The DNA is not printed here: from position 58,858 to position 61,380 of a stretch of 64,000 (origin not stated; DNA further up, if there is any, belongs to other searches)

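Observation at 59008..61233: ECF sigma factor fused in-frame to a large ankyrin-repeat domain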

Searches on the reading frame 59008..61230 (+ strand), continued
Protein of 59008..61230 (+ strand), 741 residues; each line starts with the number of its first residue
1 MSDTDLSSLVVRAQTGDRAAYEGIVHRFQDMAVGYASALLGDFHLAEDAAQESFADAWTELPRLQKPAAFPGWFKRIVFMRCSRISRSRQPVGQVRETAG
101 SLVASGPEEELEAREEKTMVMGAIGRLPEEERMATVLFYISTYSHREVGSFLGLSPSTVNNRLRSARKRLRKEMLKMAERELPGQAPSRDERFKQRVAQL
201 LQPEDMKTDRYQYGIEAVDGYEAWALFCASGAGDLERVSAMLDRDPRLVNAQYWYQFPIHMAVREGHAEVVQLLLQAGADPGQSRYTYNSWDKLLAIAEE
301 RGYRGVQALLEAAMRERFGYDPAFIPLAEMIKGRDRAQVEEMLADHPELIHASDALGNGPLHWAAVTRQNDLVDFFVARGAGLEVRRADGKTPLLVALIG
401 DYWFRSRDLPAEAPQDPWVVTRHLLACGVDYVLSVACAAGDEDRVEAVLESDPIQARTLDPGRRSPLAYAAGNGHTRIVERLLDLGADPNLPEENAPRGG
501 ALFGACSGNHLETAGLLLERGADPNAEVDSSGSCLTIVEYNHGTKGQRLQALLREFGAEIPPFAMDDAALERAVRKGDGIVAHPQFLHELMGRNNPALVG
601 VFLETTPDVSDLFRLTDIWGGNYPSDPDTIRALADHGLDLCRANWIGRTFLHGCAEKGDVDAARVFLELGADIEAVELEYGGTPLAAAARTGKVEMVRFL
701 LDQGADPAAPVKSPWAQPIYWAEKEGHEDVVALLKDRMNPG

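Call 54: find_encoding_contigs(protein=P0020, flank=7000, max_places=1)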
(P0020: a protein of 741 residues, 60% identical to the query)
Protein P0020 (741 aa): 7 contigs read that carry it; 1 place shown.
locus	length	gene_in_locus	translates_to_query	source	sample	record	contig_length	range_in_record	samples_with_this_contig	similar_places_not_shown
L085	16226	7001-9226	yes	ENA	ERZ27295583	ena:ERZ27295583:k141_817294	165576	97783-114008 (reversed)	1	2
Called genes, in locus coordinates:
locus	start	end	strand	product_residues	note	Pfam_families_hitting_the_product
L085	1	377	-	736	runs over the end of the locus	PF12256:TcdB_toxin_midN (faint), PF01839:FG-GAP (faint), PF13517:FG-GAP_3 (weak)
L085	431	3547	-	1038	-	PF16927:HisKA_7TM, PF08448:PAS_4 (weak), PF00512:HisKA, PF02518:HATPase_c, PF00072:Response_reg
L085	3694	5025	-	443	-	PF05221:AdoHcyase, PF00670:AdoHcyase_NAD, PF02826:2-Hacid_dh_C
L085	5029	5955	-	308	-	PF01022:HTH_5, PF12840:HTH_20, PF13489:Methyltransf_23, PF01209:Ubie_methyltran, PF05175:MTS, PF08241:Methyltransf_11, PF08242:Methyltransf_12, PF13649:Methyltransf_25, +2 more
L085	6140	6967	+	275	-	PF12796:Ank_2, PF13637:Ank_4 (faint), PF13857:Ank_5 (faint), PF13606:Ank_3 (faint), PF12796:Ank_2, PF00023:Ank (weak)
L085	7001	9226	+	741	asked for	PF04542:Sigma70_r2, PF04545:Sigma70_r4, PF08281:Sigma70_r4_2, PF12796:Ank_2 (weak), PF12796:Ank_2, PF24521:Ank_KRIT1 (weak), PF13637:Ank_4, PF12796:Ank_2, +4 more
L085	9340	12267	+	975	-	PF01339:CheB_methylest, PF03705:CheR_N, PF01739:CheR, PF28159:CEP89, PF08448:PAS_4 (faint), PF13596:PAS_10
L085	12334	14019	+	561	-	PF00989:PAS (faint), PF13426:PAS_9 (weak), PF00512:HisKA (weak), PF02518:HATPase_c, PF00072:Response_reg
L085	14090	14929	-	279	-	PF00903:Glyoxalase, PF22677:Ble-like_N (faint), PF18029:Glyoxalase_6 (faint), PF00903:Glyoxalase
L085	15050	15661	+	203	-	-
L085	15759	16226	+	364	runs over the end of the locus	PF13088:BNR_2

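Call 71: search_protein_families(library=padloc, proteins=[window:59008-61230:+], max_evalue=0.01)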
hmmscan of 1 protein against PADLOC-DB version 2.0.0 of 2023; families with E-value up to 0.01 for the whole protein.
window:59008-61230:+ (741 aa): 2 families
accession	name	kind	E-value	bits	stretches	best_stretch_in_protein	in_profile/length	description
PDLC04783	PDC-M72A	-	1.4e-27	94.9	4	432-554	266-387/392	-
PDLC02908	Ankyrin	-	2.1e-15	54.1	3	241-364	721-843/880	-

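Call 76: list_cluster_members(proteins=[window:59008-61230:+, P0001, P0002, P0008, P0018, P0040, P0011])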
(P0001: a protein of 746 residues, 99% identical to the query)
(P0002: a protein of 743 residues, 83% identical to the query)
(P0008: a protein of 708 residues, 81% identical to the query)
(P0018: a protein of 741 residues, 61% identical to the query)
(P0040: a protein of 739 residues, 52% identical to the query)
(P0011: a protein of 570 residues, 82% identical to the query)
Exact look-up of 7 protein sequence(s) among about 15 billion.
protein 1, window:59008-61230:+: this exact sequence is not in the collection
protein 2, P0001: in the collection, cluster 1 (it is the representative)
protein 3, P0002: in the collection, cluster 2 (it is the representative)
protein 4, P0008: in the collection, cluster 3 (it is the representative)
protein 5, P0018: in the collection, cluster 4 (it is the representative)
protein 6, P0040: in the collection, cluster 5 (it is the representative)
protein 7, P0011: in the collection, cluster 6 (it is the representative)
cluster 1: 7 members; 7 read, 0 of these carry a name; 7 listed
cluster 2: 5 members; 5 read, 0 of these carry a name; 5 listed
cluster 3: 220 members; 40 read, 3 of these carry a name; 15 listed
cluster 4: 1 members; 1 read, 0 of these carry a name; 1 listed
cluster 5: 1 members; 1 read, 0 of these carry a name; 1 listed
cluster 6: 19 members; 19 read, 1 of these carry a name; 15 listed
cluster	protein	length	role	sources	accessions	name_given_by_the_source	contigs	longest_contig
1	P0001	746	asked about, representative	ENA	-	-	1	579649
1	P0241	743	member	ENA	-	-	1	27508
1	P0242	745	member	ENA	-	-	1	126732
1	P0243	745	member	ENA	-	-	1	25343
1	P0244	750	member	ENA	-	-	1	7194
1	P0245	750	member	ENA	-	-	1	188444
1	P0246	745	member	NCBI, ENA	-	-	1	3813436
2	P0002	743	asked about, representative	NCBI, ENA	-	-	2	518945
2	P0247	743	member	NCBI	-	-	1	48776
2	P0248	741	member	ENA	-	-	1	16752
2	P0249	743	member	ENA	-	-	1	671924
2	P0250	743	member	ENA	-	-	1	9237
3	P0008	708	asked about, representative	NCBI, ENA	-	-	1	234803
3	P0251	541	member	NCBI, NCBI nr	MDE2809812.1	MAG: sigma-70 family RNA polymerase sigma factor, partial [Gemmatimonadota bacterium] | sigma-70 family RNA polymerase sigma factor [Gemmatimonadota bacterium]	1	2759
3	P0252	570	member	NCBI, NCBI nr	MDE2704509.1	MAG: ankyrin repeat domain-containing protein [Gemmatimonadota bacterium] | ankyrin repeat domain-containing protein [Gemmatimonadota bacterium]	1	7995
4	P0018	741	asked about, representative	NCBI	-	-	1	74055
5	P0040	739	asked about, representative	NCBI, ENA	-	-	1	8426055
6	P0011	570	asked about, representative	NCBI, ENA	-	-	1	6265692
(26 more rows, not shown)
